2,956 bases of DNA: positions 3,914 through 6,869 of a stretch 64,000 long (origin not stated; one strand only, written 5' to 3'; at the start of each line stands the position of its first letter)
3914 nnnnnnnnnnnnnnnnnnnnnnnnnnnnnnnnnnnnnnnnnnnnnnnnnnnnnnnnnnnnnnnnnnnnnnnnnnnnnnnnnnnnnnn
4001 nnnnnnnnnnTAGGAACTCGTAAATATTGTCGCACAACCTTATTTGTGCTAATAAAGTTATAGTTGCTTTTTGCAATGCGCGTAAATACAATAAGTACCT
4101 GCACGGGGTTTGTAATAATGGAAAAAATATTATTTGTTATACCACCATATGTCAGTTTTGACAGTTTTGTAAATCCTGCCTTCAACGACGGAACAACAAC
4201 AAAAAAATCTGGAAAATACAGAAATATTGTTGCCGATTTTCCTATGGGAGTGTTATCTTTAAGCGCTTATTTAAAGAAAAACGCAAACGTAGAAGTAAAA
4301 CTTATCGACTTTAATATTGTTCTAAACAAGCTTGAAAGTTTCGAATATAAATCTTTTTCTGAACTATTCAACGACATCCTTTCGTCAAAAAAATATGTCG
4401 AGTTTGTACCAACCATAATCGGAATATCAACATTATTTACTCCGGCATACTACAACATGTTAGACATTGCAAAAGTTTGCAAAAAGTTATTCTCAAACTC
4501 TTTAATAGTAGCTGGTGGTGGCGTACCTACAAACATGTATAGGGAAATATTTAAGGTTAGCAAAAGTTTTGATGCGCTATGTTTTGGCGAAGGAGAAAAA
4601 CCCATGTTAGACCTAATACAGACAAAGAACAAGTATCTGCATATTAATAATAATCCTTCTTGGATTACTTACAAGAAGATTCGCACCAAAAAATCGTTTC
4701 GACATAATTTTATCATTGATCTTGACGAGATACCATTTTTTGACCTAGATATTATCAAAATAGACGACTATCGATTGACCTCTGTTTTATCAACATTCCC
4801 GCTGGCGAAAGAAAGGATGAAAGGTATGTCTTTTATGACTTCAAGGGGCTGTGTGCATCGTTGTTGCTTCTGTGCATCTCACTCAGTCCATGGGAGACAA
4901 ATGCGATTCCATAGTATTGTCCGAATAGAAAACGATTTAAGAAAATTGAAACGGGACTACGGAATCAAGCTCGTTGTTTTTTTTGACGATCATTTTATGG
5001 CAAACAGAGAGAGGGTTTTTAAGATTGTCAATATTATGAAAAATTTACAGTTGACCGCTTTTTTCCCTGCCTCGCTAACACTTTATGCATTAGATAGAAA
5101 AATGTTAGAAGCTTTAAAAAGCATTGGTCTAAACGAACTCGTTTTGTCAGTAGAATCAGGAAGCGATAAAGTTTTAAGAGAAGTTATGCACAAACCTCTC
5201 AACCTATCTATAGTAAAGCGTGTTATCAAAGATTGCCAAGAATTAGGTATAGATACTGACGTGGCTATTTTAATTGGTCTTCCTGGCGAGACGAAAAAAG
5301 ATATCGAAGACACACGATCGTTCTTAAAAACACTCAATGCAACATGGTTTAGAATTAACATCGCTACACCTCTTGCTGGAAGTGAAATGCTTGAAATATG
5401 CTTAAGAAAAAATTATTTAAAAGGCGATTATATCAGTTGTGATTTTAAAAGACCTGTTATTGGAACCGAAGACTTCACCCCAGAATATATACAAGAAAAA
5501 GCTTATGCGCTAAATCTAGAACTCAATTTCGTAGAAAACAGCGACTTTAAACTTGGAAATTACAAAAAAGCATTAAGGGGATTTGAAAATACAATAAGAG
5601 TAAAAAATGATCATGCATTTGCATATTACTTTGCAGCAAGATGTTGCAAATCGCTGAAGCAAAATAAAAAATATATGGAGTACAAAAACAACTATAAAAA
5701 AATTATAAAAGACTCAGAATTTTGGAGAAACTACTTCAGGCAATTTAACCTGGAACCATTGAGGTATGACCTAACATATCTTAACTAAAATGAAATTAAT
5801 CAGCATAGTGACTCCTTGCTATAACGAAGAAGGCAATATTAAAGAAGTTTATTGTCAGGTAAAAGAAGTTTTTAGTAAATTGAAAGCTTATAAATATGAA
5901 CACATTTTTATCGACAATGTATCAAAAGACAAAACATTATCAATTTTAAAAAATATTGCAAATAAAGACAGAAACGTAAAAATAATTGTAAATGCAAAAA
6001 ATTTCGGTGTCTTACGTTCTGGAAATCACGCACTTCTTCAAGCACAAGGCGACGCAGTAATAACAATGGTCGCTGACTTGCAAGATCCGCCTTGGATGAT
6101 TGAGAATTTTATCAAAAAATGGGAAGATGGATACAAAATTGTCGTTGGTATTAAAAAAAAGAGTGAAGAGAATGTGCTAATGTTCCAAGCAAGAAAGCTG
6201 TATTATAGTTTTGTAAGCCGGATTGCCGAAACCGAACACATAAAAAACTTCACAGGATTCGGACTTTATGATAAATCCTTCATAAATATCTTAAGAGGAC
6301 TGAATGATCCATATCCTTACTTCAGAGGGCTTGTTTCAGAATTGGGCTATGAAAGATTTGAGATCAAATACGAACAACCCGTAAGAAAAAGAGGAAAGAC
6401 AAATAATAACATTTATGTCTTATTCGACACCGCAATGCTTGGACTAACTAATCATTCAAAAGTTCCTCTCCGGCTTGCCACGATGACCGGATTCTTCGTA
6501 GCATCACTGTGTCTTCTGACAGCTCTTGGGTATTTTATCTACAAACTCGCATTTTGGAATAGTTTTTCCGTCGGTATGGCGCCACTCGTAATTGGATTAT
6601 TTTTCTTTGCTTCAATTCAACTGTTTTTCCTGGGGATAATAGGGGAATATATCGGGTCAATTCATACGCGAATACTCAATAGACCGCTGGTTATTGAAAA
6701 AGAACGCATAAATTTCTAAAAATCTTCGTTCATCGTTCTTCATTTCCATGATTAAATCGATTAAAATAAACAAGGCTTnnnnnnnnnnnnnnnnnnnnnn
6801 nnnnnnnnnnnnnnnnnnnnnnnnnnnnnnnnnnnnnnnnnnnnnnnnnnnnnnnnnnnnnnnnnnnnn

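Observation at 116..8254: Nucleotide-sugar modification operon combining a His-type DegT-family 3-dehydratase with two radical SAM enzymes and a polyprenyl-P-sugar GT2/GT-C pair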

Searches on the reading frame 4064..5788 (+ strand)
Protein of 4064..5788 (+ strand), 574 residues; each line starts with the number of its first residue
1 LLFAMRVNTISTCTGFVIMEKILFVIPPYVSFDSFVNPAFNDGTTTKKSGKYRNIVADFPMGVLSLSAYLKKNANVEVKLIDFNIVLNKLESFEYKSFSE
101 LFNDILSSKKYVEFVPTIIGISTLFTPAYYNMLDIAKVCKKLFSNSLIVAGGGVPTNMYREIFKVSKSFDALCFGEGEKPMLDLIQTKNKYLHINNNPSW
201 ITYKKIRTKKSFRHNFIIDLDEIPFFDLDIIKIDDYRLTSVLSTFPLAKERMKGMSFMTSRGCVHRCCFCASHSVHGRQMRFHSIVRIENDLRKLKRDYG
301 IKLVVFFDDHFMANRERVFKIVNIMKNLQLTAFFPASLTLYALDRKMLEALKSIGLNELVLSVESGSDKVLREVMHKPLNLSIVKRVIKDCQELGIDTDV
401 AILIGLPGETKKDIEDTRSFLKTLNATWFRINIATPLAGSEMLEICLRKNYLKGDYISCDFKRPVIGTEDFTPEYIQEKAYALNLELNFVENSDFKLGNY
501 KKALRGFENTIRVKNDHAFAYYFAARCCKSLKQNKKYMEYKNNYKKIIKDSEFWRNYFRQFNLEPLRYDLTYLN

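Call 3: search_protein_families(library=pfam, proteins=[window:4064-5788:+], max_evalue=0.01)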
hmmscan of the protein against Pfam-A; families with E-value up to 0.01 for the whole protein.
window:4064-5788:+ (574 aa): 2 families
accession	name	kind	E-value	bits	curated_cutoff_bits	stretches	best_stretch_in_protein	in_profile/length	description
PF04055.27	Radical_SAM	-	8.7e-23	81.7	29.5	1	259-421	3-166/166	Radical SAM superfamily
PF02310.24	B12-binding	-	4.8e-12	46.2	32.1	1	60-184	14-120/121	B12 binding domain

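Call 4: search_protein_families(library=ncbifam, proteins=[window:4064-5788:+], max_evalue=0.01)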
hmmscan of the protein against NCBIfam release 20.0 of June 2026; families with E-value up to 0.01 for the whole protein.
window:4064-5788:+ (574 aa): 34 families (the best 25 are shown)
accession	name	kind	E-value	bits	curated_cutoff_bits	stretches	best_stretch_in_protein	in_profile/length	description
TIGR03471.1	HpnJ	equivalog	9.2e-36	123.7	577.6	1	126-455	78-396/472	hopanoid biosynthesis associated radical SAM protein HpnJ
NF038361.1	rSAM_Sden_1168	equivalog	2.9e-35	121.8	575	1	100-448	121-475/560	Sden_1168 family B12-binding radical SAM P-methyltransferase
TIGR02026.1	BchE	equivalog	2.1e-26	92.8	481.35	1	60-478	22-418/497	magnesium-protoporphyrin IX monomethyl ester anaerobic oxidative cyclase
NF050148.1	rSAM_ApyD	equivalog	1.8e-25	89.4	750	1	61-421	26-363/645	RiPP biosynthesis radical SAM protein ApyD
TIGR04479.1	bcpD_PhpK_rSAM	subfamily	7.6e-24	83.9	600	1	250-432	237-417/504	PhpK family radical SAM P-methyltransferase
TIGR04072.2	rSAM_ladder_B12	equivalog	2.6e-23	82.4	360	1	255-427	181-352/443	lipid biosynthesis B12-binding/radical SAM protein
TIGR04013.1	B12_SAM_MJ_1487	hypoth_equivalog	5.6e-23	81.4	251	1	120-442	47-353/382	TIGR04013 family B12-binding domain/radical SAM domain-containing protein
NF033070.1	rSAM_AprD4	equivalog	2.1e-22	79.7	500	1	198-491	149-434/456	AprD4 family radical SAM diol-dehydratase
TIGR04014.1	B12_SAM_MJ_0865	equivalog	3.7e-22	78.7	360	1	248-449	152-361/434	methyl-coenzyme M reductase glutamine C-methyltransferase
TIGR03975.1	rSAM_ocin_1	subfamily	1.9e-21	76.2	281.85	1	115-424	128-430/606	RiPP maturation radical SAM C-methyltransferase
TIGR04190.1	B12_SAM_Ta0216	equivalog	2.2e-16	59.6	500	1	59-428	36-398/554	TIGR04190 family B12-binding domain/radical SAM domain protein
TIGR04367.1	HpnR_B12_rSAM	equivalog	2.9e-15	55.8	650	1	109-475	54-401/490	hopanoid C-3 methylase HpnR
NF045585.1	rSAM_slr0320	equivalog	3.3e-14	52.3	775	1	138-425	131-410/511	photosystem II high light acclimation radical SAM protein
NF040542.1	rSAM_RCCLKC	equivalog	3.7e-14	52.7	450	1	121-423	54-349/423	arsinothricin biosynthesis radical SAM protein ArsL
NF033712.0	B12_rSAM_KedN5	subfamily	1.3e-12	46.7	700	1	112-412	59-358/624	KedN5 family methylcobalamin-dependent radical SAM C-methyltransferase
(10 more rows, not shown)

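Call 29: search_solved_structures(query=window:4118-5788:+, max_evalue=0.001)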
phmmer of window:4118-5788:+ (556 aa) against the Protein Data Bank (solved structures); distinct sequences matched with E-value up to 0.001: 5.
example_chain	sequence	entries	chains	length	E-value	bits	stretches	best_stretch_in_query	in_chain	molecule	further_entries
6fd2_B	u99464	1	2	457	4.6e-17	65.3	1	238-453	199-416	Putative apramycin biosynthetic oxidoreductase 4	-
9ccb_A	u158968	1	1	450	1.4e-08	37.3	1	229-424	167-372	Radical SAM core domain-containing protein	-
2qgq_A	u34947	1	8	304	3.3e-05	26.2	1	241-406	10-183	Protein TM_1862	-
4jc0_A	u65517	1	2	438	6.6e-05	25.2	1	241-406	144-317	Ribosomal protein S12 methylthiotransferase RimO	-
7kdx_A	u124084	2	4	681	0.00037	22.7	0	108-399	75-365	Methyltransferase TokK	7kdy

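Call 54: find_homologous_proteins(query=window:4118-5788:+, max_evalue=1e-20)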
Query window:4118-5788:+ (556 aa): 1617 proteins with E <= 1e-20 among 8000 candidates; the best 120 are listed.
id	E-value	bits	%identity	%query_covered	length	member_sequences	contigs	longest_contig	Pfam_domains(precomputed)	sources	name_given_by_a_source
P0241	0.0e+0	1261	100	100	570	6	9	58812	PF04055.28,PF02310.25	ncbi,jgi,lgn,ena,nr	ncbi:MAG TPA: B12-binding domain-containing radical SAM protein [Candidatus Blackburnbacteria bacter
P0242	8.2e-265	898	68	99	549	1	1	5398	PF04055.28,PF02310.25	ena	-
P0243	2.8e-264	896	69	99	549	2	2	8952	PF04055.28,PF02310.25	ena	-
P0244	5.6e-264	895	69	99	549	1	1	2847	PF04055.28,PF02310.25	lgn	-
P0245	4.0e-260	882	67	98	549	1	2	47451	PF04055.28,PF02310.25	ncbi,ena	-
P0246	6.4e-260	882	68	98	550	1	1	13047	PF04055.28,PF02310.25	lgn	-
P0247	7.6e-258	875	68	99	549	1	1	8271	PF04055.28,PF02310.25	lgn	-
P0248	1.9e-257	874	67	99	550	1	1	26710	PF04055.28,PF02310.25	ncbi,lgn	-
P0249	1.4e-255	867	68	99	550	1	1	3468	PF04055.28,PF02310.25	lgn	-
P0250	2.0e-255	867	66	99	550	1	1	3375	PF04055.28,PF02310.25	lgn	-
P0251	7.7e-255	865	66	99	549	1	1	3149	PF04055.28,PF02310.25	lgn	-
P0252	1.6e-254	864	67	99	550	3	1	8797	PF04055.28,PF02310.25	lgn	-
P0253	1.7e-252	857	66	99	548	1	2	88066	PF04055.28,PF02310.25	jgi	jgi:radical SAM superfamily enzyme YgiQ (UPF0313 family)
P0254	9.5e-251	851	65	99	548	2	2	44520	PF04055.28,PF02310.25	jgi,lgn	jgi:anaerobic magnesium-protoporphyrin IX monomethyl ester cyclase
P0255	1.3e-250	851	64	99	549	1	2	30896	PF04055.28,PF02310.25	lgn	-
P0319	1.1e-233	795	61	99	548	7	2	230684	PF04055.28,PF02310.25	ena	-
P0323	7.3e-233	792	60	99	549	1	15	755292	PF04055.28,PF02310.25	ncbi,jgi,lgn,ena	-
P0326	1.9e-232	791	61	99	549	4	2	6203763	PF04055.28,PF02310.25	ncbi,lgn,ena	-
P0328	2.3e-232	791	61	99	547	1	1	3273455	PF04055.28,PF02310.25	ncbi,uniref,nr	ncbi:B12-binding domain-containing radical SAM protein [Candidatus Magnetomonas plexicatena]|uniref:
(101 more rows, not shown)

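Call 64: predict_structure(alignment_id=A2)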
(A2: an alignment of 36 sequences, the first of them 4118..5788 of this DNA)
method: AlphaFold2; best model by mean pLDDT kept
length: 556 residues; sequences in the alignment: 36
mean_pLDDT: 90.1   pTM: 0.87
mean pLDDT of the five models: 90.1, 87.8, 85.9, 84.7, 79.2
residues with pLDDT >= 90: 374; 70-90: 158; 50-70: 19; < 50: 5
segments of 3 or more residues with pLDDT < 50: 552-556
pLDDT, mean of each block of 10 residues (from residue 1): 96 89 80 89 95 97 96 95 98 96 92 97 97 95 96 96 96 96 96 93 95 88 73 77 85 85 95 96 91 90 97 89 90 93 77 79 85 93 88 90 90 86 90 87 77 91 92 94 92 84 96 95 95 91 85 38
secondary structure, 60 per line:
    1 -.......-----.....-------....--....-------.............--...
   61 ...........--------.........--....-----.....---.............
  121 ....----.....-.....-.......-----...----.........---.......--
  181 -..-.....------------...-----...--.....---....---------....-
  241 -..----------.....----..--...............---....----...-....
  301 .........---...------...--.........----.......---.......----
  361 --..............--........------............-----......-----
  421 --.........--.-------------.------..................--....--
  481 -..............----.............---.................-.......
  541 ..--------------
elements in order: E2-8 H14-18 E26-29 E32-35 H43-55 E58-64 H65-71 H80-88 H91-94 E100-104 H108-124 E129-133 H135-139 H141-147 E153-155 H160-168 H172-178 H185-189 H215-219 H223-226 E236-239 H254-258 H267-281 E285-288 H297-309 E313-315 H327-335 E340-346 H350-356 H363-376 E379-386 H393-404 E410-415 H423-431 H455-472 H475-478 H482-495 H500-512 H516-532 H534-542

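Call 67: fold_search(model_id=the predicted structure, library=pdb)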
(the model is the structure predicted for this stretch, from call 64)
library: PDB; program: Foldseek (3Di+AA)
matches with E <= 10: 1703; with E <= 0.001: 88
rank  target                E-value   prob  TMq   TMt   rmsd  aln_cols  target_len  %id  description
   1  6fd2_A                1.9e-22  1.00  0.63  0.75   7.3       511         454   18  Radical SAM 1,2-diol dehydratase AprD4 in complex with its substrate paromamine (released 2018-01-17)
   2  6fd2_B                2.0e-22  1.00  0.64  0.77   7.4       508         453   18  Radical SAM 1,2-diol dehydratase AprD4 in complex with its substrate paromamine (released 2018-01-17)
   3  9n1b                  3.5e-18  1.00  0.62  0.56   8.8       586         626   15  Crystal structure of CysS from Corallococcus sp. CA054B with 5'-deoxyadenosine, methionine, and pantetheinylated 3-metho (released 2026-01-28)
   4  6wtf_A                7.3e-18  1.00  0.55  0.56   6.4       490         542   15  Structure of radical S-adenosylmethionine methyltransferase, TsrM, from Kitasatospora setae with tryptophan substrate  (released 2020-12-23)
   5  6wte_B                7.8e-18  1.00  0.55  0.57  11.6       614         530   14  Structure of radical S-adenosylmethionine methyltransferase, TsrM, from Kitasatospora setae with cobalamin and [4Fe-4S (released 2020-12-23)
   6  6wte_A                1.8e-17  1.00  0.55  0.54   7.1       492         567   15  Structure of radical S-adenosylmethionine methyltransferase, TsrM, from Kitasatospora setae with cobalamin and [4Fe-4S (released 2020-12-23)
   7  9n1c                  1.9e-17  1.00  0.60  0.54   9.0       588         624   15  Crystal structure of CysS from Corallococcus sp. CA054B with 5'-deoxyadenosine, methionine, and pantetheinylated 3-ethox (released 2026-01-28)
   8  6wtf_B                2.0e-17  1.00  0.55  0.57  10.5       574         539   14  Structure of radical S-adenosylmethionine methyltransferase, TsrM, from Kitasatospora setae with tryptophan substrate  (released 2020-12-23)
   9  9n1d                  9.2e-17  1.00  0.62  0.55   8.1       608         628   14  Crystal structure of CysS from Corallococcus sp. CA054B with 5'-deoxyadenosine and methionine bound (released 2026-01-28)
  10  5ul4                  1.8e-16  1.00  0.61  0.48   9.3       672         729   16  Structure of Cobalamin-dependent S-adenosylmethionine radical enzyme OxsB with aqua-cobalamin and S-adenosylmethionine b (released 2017-04-19)
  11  9ccb                  2.2e-16  1.00  0.56  0.72   8.1       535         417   14  X-ray crystal structure of methyl-coenzyme M reductase glutamine methylase (MgmA) from Methanothermobacter marburgensis  (released 2025-01-01)
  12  5ul3                  6.2e-16  1.00  0.60  0.48   9.4       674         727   16  Structure of Cobalamin-dependent S-adenosylmethionine radical enzyme OxsB with aqua-cobalamin bound (released 2017-04-19)
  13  7kdx_B                2.4e-14  1.00  0.59  0.51   9.9       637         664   14  Crystal structure of Streptomyces tokunonesis TokK with hydroxycobalamin, 5'-deoxyadenosine, and methionine (released 2022-01-12)
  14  7kdy_A                3.1e-14  1.00  0.60  0.52   9.8       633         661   14  Crystal structure of Streptomyces tokunonesis TokK with hydroxycobalamin, 5'-deoxyadenosine, methionine, and (2R)-pant (released 2022-01-12)
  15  7kdx_A                5.8e-14  1.00  0.60  0.52   9.4       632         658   14  Crystal structure of Streptomyces tokunonesis TokK with hydroxycobalamin, 5'-deoxyadenosine, and methionine (released 2022-01-12)
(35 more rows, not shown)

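Call 68: list_cluster_members(proteins=[P0326, P0328, P0323, P0241, P0319])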
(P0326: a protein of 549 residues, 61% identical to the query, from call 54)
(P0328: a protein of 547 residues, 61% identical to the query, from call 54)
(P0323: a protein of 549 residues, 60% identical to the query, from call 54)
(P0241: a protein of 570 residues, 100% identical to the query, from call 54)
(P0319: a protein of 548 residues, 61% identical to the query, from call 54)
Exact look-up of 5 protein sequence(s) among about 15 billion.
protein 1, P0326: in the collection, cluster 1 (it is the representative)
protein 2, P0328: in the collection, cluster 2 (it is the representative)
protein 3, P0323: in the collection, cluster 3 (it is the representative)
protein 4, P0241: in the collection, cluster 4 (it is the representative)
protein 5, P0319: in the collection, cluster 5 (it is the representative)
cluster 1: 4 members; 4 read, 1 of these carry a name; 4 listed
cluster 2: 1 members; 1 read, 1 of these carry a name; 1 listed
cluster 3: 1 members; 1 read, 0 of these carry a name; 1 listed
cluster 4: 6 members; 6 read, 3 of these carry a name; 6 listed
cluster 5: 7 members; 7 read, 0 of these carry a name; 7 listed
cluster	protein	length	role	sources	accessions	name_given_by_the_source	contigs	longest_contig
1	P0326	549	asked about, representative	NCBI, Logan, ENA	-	-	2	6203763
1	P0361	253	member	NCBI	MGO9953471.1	MAG: radical SAM protein, partial [Dissulfurispiraceae bacterium]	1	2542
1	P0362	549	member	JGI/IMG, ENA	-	-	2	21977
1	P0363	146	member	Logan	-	-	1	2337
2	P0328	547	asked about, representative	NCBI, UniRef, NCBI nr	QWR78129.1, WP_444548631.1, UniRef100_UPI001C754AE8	B12-binding domain-containing radical SAM protein [Candidatus Magnetomonas plexicatena] | B12-binding domain-containing radical SAM protein n=1 Tax=Candidatus Magnetomonas ... | B12-binding domain-containing radical SAM protein [Nitrospirales bacterium LBB_01]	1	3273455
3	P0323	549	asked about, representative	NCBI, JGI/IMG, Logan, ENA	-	-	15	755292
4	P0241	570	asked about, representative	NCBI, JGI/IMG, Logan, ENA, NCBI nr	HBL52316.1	MAG TPA: B12-binding domain-containing radical SAM protein [Candidatus Blackburnbacteria ... | B12-binding domain-containing radical SAM protein [Candidatus Blackburnbacteria bacterium]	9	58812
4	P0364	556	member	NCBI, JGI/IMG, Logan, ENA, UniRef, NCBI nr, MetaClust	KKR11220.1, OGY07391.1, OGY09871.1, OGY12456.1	MAG: hypothetical protein A3D24_04265 [Candidatus Blackburnbacteria bacterium ... | Uncharacterized protein n=1 Tax=Candidatus Blackburnbacteria bacterium ... | MAG: hypothetical protein UT38_C0002G0034 [Microgenomates group bacterium ...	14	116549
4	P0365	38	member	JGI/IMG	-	hypothetical protein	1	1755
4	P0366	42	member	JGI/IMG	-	-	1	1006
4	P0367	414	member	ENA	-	-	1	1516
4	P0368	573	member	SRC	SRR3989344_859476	-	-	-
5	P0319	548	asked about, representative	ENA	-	-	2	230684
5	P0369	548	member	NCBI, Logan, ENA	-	-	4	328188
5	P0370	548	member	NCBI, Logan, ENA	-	-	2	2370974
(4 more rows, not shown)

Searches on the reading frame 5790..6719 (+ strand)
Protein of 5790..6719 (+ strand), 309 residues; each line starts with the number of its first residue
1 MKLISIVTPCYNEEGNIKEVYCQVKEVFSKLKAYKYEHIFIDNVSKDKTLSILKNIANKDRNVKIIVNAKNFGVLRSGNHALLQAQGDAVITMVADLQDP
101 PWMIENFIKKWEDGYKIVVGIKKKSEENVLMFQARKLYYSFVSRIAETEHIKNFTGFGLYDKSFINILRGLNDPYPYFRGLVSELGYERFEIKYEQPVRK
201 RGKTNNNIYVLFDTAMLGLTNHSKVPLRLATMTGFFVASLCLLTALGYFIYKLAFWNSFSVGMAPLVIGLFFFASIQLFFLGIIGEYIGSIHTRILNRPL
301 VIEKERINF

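Call 3: search_protein_families(library=pfam, proteins=[window:5790-6719:+], max_evalue=0.01)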
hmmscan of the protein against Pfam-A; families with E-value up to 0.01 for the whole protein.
window:5790-6719:+ (309 aa): 2 families
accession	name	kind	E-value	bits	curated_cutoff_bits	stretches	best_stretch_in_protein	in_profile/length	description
PF00535.33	Glycos_transf_2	-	1.8e-25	90.2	23.3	1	5-137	1-131/168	Glycosyl transferase family 2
PF10111.15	Glyco_tranf_2_2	-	0.00014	21.9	27.3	1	5-98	1-93/276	Glycosyltransferase like family 2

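Call 4: search_protein_families(library=ncbifam, proteins=[window:5790-6719:+], max_evalue=0.01)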
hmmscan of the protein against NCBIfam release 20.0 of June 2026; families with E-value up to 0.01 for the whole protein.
window:5790-6719:+ (309 aa): 16 families
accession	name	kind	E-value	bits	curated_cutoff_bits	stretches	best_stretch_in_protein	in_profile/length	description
NF047588.1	GlcsyltransPgfSStrep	equivalog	2e-51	175.1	500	1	4-303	3-303/308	glycosyltransferase PgfS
NF007986.1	PRK10714.1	equivalog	7.3e-28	97.5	529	1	2-300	6-305/316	undecaprenyl-phosphate 4-deoxy-4-formamido-L-arabinose transferase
TIGR03937.1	PgaC_IcaA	equivalog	4.9e-13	48.8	422.3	1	2-110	45-153/407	poly-beta-1,6-N-acetyl-D-glucosamine synthase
NF047683.1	TeichurnBiosyTuaG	equivalog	1.8e-10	40.9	400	1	2-96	6-96/252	teichuronic acid biosynthesis protein TuaG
NF041875.1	EPS_EpsD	equivalog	2.9e-06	26.9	370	1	4-119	1-112/325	exopolysaccharide biosynthesis glycosyltransferase EpsD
NF007482.0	PRK10073.1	equivalog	4.1e-06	26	423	1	3-105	7-104/334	glycosyltransferase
TIGR03111.1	glyc2_xrt_Gpos1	hypoth_equivalog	4.6e-06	25.7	363.95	1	4-155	51-200/439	TIGR03111 family XrtG-associated glycosyltransferase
TIGR04283.1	glyco_like_mftF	equivalog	7.6e-06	25.7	182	1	4-145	1-131/221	TIGR04283 family arsenosugar biosynthesis glycosyltransferase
NF050050.1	ProtGlycPglI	equivalog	1.2e-05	24.9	500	1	3-121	3-118/306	GalNAc(5)-diNAcBac-PP-undecaprenol beta-1,3-glucosyltransferase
NF038302.1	EPS_HpsE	equivalog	0.00028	20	300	1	4-91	3-91/307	hormogonium polysaccharide biosynthesis glycosyltransferase HpsE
NF053739.1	GlytfEpsEBac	equivalog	0.00033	19.7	450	1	5-90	4-86/265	glycosyltransferase EpsE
NF041394.1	GtaseAglG_Halo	equivalog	0.00085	18.7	440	1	19-122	13-118/304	glucosyl-dolichyl phosphate glucuronosyltransferase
NF010496.0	PRK13915.1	equivalog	0.0014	17.8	262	1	3-100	32-130/307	glucosyl-3-phosphoglycerate synthase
NF040629.1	PGI_Meth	equivalog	0.0041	16.3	350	1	27-71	79-123/396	glucose-6-phosphate isomerase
NF007453.0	PRK10018.1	equivalog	0.0054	16.4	382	1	3-96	7-96/280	colanic acid biosynthesis glycosyltransferase WcaA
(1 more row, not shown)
